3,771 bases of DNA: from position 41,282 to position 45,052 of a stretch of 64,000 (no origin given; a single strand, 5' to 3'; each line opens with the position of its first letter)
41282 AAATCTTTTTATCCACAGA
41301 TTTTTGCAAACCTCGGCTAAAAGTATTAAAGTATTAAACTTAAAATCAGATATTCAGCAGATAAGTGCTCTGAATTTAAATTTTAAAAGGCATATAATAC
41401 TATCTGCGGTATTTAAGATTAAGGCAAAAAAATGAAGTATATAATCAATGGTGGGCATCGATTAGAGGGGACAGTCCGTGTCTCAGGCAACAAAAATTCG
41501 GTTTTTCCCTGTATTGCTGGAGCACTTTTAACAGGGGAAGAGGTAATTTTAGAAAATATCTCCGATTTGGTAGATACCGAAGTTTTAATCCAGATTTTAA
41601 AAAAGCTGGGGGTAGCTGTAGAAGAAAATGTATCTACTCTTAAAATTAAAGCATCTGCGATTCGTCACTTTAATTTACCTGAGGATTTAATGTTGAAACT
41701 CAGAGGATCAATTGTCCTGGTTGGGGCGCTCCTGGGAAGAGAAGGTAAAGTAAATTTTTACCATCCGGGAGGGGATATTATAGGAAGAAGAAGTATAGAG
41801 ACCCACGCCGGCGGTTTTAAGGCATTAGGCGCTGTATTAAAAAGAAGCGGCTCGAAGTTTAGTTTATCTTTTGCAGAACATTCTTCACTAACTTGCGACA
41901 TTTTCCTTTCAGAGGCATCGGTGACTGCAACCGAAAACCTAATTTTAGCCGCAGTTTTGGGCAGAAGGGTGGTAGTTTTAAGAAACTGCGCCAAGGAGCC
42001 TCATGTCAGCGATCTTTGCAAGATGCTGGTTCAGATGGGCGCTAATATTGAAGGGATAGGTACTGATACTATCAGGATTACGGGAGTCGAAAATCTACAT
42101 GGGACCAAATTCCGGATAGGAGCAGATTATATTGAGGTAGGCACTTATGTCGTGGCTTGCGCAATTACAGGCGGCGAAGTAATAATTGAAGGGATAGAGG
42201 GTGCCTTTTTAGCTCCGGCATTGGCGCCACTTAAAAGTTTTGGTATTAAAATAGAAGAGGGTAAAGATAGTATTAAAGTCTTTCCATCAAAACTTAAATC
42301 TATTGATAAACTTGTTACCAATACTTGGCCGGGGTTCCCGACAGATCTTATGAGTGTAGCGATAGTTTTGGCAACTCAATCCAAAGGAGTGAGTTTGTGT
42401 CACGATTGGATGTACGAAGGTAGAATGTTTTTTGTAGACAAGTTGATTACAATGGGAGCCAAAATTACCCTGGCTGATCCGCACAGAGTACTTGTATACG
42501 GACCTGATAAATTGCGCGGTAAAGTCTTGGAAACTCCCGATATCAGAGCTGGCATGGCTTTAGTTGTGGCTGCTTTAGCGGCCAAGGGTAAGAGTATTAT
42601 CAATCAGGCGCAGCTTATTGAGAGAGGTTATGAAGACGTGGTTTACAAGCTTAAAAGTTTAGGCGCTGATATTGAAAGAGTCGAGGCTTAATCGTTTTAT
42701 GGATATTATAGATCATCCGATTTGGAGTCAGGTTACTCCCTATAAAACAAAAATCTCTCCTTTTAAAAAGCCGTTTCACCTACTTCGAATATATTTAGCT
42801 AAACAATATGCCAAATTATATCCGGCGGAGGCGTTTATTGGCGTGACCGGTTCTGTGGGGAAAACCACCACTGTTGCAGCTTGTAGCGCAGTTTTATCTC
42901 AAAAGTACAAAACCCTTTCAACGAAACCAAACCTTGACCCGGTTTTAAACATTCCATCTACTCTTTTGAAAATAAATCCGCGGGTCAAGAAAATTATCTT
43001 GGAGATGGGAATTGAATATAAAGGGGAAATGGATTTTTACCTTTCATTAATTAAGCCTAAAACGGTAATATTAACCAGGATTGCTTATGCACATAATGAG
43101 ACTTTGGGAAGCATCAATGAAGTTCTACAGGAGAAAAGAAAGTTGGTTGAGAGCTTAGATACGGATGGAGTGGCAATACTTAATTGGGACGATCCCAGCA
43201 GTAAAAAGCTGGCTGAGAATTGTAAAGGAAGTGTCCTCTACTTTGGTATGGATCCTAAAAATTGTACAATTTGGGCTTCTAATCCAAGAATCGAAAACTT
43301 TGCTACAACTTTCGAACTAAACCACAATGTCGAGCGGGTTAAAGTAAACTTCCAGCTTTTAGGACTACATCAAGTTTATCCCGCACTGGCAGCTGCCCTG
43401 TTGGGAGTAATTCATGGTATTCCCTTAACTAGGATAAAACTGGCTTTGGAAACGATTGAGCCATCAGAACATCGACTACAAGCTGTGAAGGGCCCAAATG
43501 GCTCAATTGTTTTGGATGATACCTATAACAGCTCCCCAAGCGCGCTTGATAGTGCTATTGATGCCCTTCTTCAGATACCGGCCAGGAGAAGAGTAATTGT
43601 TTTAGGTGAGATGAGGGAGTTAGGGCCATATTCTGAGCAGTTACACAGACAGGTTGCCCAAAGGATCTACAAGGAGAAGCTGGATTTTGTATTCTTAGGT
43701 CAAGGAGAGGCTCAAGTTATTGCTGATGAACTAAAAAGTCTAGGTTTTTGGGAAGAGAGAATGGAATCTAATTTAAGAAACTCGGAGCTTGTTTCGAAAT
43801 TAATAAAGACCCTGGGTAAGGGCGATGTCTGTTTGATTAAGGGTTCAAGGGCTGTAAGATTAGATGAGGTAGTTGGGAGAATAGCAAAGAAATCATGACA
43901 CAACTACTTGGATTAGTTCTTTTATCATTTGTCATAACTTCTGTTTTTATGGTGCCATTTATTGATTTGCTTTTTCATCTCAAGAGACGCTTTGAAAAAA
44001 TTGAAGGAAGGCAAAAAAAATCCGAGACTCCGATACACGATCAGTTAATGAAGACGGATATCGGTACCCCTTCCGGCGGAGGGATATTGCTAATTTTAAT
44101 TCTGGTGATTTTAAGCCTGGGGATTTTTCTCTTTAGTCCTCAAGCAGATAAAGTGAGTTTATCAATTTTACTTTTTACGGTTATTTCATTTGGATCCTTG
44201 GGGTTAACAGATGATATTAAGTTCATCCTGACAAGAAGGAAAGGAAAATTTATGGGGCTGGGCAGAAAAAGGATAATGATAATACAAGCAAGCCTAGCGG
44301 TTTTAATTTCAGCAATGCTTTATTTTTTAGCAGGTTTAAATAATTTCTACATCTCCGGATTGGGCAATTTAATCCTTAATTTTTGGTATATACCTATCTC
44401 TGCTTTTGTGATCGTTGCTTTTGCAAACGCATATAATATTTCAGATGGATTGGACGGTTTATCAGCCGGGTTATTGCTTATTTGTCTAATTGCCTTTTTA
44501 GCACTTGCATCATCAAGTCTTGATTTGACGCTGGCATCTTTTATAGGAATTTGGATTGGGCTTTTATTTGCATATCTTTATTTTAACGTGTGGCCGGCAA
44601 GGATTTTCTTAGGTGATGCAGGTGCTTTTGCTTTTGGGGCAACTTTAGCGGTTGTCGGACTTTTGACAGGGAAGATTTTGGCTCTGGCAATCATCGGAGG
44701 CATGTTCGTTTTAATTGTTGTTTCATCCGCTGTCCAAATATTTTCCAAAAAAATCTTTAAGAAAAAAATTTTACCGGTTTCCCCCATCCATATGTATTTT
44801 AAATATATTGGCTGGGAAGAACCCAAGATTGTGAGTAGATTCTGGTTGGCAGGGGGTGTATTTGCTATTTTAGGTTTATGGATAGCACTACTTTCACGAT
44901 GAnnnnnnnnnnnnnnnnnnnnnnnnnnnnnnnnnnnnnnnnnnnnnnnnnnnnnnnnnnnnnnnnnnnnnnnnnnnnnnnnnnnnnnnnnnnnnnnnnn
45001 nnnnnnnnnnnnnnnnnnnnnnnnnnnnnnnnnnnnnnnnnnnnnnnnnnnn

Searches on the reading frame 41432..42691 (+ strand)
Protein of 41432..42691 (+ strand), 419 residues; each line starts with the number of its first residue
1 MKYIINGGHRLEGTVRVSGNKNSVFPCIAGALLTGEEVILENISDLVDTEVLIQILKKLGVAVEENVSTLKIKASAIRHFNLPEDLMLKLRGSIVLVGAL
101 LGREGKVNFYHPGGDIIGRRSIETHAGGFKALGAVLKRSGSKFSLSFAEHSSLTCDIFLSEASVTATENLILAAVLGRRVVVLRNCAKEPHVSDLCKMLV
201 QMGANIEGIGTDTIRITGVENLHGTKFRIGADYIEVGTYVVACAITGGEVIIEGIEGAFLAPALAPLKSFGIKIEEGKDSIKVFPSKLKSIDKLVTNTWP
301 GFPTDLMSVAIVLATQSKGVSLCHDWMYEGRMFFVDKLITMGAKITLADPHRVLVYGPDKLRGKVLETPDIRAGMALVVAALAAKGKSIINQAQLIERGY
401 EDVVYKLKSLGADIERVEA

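Call 60: search_protein_families(library=pfam, proteins=[window:41432-42691:+], max_evalue=0.00001)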
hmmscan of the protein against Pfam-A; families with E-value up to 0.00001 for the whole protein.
window:41432-42691:+ (419 aa): 1 family
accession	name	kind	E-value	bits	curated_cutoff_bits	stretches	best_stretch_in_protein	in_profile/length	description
PF00275.25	EPSP_synthase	-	2.6e-68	231.1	22.8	1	6-406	2-416/417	EPSP synthase (3-phosphoshikimate 1-carboxyvinyltransferase)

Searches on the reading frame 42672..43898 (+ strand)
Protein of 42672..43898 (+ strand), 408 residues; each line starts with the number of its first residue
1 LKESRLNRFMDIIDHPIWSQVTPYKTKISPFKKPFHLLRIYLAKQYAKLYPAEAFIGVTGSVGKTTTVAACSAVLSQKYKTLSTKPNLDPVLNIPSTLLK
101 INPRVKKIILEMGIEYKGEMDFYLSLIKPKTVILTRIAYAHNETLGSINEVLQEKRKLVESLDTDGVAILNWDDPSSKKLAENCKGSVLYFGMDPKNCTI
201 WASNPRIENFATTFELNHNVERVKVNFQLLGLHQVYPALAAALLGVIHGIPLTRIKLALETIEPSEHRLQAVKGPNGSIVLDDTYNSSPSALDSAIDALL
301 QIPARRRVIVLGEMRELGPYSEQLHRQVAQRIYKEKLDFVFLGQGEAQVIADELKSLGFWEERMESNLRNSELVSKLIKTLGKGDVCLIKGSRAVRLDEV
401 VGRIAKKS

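Call 60: search_protein_families(library=pfam, proteins=[window:42672-43898:+], max_evalue=0.00001)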
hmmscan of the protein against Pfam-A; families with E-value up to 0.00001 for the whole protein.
window:42672-43898:+ (408 aa): 2 families
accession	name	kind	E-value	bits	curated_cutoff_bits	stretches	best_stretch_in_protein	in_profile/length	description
PF08245.18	Mur_ligase_M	-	1.7e-32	113.5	24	1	58-244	1-199/200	Mur ligase middle domain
PF02875.26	Mur_ligase_C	-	1e-17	65.6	28.4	1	267-393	1-127/127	Mur ligase, glutamate ligase domain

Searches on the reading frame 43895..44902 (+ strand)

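Call 60: search_protein_families(library=pfam, proteins=[window:43895-44902:+], max_evalue=0.00001)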
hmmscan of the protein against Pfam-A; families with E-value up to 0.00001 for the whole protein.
window:43895-44902:+ (335 aa): 1 family
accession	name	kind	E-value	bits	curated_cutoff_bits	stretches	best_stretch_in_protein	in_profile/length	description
PF00953.26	Glycos_transf_4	-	1.7e-23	83.8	27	1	91-257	3-158/160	Glycosyl transferase family 4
